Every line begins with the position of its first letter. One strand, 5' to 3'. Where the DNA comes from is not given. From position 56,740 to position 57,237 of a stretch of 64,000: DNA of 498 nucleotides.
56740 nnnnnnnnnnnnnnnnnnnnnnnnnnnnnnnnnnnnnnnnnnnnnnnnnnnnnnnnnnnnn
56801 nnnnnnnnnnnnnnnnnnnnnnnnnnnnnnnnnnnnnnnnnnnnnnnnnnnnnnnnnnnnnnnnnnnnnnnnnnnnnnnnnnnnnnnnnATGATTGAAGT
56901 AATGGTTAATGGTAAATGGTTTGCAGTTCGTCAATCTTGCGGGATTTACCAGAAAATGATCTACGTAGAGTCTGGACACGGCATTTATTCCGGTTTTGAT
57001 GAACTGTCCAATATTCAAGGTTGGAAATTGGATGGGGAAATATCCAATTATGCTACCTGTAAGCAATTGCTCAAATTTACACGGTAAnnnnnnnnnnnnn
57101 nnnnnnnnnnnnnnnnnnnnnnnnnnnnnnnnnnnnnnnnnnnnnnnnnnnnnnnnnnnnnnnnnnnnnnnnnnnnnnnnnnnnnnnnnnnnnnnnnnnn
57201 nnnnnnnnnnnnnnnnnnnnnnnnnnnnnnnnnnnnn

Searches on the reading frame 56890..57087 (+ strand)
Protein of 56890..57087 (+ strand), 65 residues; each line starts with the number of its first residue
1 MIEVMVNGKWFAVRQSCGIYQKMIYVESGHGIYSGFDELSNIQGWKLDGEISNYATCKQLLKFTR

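Call 15: search_protein_families(library=phrogs, proteins=[window:56890-57087:+], max_evalue=0.001)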
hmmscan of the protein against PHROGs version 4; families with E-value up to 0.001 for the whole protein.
window:56890-57087:+ (65 aa): 0 families

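Call 100: find_homologous_proteins(query=window:56890-57087:+, max_evalue=0.001)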
Query window:56890-57087:+ (65 aa): 3 proteins with E <= 0.001 among 3 candidates.
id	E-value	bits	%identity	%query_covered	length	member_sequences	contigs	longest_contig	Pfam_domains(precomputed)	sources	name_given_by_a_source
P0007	2.7e-33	130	91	98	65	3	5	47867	-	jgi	jgi:hypothetical protein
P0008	5.5e-28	113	75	97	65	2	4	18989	-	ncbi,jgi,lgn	jgi:hypothetical protein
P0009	5.1e-21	91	100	66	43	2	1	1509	-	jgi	jgi:hypothetical protein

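Call 101: find_encoding_contigs(protein=P0007, flank=10000, max_places=8)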
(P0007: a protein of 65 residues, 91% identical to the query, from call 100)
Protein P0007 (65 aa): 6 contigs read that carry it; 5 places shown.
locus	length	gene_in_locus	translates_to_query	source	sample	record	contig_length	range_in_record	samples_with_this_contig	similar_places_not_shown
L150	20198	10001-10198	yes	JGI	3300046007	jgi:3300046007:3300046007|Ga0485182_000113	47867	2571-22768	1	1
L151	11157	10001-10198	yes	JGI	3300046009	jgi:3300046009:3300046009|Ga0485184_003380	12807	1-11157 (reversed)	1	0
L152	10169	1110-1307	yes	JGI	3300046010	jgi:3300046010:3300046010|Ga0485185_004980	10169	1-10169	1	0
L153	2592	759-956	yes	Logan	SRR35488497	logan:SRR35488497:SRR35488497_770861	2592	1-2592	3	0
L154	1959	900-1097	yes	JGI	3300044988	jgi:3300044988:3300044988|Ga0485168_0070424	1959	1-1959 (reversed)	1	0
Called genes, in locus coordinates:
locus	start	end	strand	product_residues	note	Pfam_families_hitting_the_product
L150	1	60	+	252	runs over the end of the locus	PF02511:Thy1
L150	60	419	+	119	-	-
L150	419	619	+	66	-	-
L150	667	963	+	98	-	-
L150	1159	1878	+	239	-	-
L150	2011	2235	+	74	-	-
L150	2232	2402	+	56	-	-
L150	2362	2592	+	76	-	-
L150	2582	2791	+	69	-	-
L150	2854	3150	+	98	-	-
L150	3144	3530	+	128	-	PF13238:AAA_18 (weak), PF13671:AAA_33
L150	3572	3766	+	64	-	-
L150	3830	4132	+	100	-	-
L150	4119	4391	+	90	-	-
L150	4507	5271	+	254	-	PF09511:RNA_lig_T4_1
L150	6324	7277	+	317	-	-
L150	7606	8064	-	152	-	-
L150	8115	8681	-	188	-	-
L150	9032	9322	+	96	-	-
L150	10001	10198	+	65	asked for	-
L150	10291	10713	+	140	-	-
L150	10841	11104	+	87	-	-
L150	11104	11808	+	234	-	-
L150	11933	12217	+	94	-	-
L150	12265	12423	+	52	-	-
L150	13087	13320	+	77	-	PF26823:T5_Terminase_small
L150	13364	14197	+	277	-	-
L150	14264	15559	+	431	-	PF03237:Terminase_6N, PF17289:Terminase_6C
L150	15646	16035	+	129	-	PF26848:Phage_T5_Nicking_endo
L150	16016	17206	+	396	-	PF04860:Phage_portal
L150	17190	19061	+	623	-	PF04586:Peptidase_S78, PF05065:Phage_capsid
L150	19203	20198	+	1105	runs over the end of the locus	-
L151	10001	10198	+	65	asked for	-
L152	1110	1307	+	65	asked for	-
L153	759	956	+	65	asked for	-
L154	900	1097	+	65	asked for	-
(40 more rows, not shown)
